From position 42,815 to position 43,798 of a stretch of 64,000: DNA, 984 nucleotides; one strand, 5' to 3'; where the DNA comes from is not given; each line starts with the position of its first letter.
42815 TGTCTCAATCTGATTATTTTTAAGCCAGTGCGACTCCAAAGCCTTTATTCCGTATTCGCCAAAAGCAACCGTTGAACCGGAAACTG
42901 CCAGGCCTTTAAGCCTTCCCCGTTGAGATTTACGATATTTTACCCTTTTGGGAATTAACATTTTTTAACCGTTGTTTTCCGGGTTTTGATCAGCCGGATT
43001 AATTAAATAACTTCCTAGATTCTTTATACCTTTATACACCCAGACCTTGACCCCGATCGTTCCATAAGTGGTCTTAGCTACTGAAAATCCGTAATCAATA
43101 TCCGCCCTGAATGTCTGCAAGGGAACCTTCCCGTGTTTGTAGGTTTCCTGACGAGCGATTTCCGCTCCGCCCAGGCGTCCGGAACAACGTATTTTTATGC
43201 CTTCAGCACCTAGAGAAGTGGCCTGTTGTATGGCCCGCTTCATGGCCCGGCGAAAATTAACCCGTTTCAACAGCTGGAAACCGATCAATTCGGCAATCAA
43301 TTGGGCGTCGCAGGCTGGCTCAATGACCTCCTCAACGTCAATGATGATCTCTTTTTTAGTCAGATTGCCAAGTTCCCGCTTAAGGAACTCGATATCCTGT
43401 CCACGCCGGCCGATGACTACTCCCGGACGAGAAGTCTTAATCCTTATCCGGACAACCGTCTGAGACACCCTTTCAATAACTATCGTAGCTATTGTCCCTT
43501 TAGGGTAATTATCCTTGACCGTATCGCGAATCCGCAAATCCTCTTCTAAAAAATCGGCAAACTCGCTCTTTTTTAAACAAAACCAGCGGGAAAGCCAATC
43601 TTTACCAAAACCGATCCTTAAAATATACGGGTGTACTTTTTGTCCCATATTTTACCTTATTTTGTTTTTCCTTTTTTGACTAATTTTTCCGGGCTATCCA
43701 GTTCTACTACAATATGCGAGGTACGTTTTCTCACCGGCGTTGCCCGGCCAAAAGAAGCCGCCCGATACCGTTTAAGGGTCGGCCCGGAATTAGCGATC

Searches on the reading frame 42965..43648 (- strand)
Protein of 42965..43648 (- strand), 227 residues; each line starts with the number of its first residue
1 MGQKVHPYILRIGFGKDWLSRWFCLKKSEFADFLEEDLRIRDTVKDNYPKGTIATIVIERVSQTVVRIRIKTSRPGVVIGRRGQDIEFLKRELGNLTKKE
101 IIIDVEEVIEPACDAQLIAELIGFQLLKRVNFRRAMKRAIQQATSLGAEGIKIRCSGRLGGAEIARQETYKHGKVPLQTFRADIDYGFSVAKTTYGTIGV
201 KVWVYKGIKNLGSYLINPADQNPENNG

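Call 54: find_encoding_contigs(protein=window:42965-43648:-, flank=10000, max_places=1)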
Protein window:42965-43648:- (227 aa): 9 contigs read that carry it; 1 place shown.
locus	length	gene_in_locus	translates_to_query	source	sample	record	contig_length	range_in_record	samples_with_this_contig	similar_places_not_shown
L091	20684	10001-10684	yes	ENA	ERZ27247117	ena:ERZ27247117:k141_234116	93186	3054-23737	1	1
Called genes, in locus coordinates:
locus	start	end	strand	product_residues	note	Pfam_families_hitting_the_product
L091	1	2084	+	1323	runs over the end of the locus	PF04997:RNA_pol_Rpb1_1, PF00623:RNA_pol_Rpb1_2, PF04983:RNA_pol_Rpb1_3, PF05000:RNA_pol_Rpb1_4, PF04998:RNA_pol_Rpb1_5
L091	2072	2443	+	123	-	PF00164:Ribosom_S12_S23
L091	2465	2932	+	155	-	PF00177:Ribosomal_S7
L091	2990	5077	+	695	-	PF00009:GTP_EFTU, PF22042:EF-G_D2, PF03144:GTP_EFTU_D2, PF14492:EFG_III, PF03764:EFG_IV, PF00679:EFG_C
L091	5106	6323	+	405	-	PF00009:GTP_EFTU, PF03144:GTP_EFTU_D2, PF03143:GTP_EFTU_D3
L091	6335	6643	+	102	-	PF00338:Ribosomal_S10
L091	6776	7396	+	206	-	PF00297:Ribosomal_L3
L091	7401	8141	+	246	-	PF00573:Ribosomal_L4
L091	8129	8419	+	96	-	PF00276:Ribosomal_L23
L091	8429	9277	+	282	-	PF00181:Ribosomal_L2_N, PF03947:Ribosomal_L2_C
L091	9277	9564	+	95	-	PF00203:Ribosomal_S19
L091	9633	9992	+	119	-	PF00237:Ribosomal_L22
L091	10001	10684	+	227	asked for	PF07650:KH_2, PF00189:Ribosomal_S3_C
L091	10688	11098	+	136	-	PF00252:Ribosomal_L16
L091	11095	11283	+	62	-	PF00831:Ribosomal_L29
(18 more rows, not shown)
